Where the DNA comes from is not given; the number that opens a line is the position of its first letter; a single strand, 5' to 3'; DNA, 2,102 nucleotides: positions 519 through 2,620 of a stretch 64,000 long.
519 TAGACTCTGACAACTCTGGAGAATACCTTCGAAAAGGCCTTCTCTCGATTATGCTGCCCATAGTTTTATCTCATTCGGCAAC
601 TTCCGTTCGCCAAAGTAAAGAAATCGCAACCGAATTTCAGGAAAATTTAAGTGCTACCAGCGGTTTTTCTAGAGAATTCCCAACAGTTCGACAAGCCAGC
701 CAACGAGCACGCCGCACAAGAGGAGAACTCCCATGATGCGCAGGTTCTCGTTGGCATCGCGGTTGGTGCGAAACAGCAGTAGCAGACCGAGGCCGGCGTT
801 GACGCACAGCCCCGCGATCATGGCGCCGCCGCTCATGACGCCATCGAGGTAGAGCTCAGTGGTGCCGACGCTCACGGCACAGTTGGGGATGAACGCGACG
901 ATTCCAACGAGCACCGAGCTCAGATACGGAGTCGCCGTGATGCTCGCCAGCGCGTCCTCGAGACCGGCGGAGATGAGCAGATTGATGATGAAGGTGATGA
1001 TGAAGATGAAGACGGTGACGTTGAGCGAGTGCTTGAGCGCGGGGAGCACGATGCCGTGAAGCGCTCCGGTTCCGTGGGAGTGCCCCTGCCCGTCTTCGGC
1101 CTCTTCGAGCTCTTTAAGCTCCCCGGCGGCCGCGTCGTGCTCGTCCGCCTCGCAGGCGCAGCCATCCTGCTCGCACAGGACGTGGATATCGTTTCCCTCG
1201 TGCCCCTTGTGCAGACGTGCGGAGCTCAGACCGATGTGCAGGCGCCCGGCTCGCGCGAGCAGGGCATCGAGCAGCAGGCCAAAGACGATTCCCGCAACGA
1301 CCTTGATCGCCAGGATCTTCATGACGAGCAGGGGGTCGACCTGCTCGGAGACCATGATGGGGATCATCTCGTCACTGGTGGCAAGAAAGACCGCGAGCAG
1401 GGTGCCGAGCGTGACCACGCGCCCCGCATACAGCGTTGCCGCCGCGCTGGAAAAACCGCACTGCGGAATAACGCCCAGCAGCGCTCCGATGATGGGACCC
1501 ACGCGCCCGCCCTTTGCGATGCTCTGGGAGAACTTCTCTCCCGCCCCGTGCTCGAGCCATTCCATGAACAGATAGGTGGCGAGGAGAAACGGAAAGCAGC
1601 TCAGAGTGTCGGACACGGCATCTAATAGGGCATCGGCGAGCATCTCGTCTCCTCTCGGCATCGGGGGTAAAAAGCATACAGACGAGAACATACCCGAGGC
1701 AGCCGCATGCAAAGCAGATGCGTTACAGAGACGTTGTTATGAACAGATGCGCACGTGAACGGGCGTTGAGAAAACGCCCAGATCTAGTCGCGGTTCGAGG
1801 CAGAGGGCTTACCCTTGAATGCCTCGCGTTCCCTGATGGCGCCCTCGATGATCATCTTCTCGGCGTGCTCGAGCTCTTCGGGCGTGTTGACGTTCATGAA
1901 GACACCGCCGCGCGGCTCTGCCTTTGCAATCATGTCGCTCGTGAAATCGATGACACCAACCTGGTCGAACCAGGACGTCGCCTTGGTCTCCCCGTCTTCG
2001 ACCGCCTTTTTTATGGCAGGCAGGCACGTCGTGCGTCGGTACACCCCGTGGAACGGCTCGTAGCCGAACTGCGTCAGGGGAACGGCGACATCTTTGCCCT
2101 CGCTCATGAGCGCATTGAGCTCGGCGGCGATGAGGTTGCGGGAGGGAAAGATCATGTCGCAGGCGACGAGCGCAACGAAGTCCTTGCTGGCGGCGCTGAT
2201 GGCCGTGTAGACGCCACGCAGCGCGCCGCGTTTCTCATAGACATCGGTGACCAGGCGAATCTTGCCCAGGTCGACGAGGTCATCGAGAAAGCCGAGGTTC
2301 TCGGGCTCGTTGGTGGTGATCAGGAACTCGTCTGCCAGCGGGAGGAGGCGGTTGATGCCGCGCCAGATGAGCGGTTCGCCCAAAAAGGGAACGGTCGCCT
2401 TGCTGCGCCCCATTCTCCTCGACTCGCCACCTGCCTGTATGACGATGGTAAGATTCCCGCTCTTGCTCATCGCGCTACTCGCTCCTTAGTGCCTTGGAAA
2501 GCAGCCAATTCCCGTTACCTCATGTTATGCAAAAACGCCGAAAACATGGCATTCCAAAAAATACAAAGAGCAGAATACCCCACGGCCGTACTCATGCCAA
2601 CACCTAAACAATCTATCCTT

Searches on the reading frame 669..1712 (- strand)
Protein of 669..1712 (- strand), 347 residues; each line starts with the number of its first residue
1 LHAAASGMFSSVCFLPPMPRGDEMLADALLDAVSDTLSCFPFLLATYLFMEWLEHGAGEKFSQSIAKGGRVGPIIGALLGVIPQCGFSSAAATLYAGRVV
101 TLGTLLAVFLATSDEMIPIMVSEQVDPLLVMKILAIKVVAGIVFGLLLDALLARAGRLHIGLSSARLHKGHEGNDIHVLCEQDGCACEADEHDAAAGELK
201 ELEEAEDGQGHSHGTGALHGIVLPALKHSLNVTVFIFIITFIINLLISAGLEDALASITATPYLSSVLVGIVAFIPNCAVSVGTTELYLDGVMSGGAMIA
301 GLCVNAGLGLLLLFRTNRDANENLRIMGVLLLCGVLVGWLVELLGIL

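Call 84: search_protein_families(library=pfam, proteins=[window:669-1712:-], max_evalue=0.00001)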
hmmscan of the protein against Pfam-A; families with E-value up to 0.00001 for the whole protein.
window:669-1712:- (347 aa): 1 family
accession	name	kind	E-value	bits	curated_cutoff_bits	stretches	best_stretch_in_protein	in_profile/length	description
PF11449.14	ArsP_2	-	1.7e-17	64.1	32.5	1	30-151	7-129/359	Putative, 10TM heavy-metal exporter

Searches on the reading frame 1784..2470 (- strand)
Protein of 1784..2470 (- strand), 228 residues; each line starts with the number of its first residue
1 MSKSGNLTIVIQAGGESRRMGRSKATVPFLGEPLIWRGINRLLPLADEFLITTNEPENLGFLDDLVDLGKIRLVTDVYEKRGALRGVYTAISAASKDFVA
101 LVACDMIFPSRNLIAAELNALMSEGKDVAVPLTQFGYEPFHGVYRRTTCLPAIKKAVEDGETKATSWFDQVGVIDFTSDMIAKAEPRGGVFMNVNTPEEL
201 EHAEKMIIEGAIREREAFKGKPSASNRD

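Call 64: search_protein_families(library=pfam, proteins=[window:1784-2470:-], max_evalue=0.0001)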
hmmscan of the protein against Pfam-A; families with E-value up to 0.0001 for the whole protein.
window:1784-2470:- (228 aa): 1 family
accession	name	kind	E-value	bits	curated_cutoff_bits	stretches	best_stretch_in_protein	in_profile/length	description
PF12804.13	NTP_transf_3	-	7.4e-31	107.9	27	1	10-169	2-155/160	MobA-like NTP transferase domain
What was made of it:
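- Checked: mobA: 1784-2470 carries a MobA-like NTP transferase domain, E=7e-31 (call 64).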
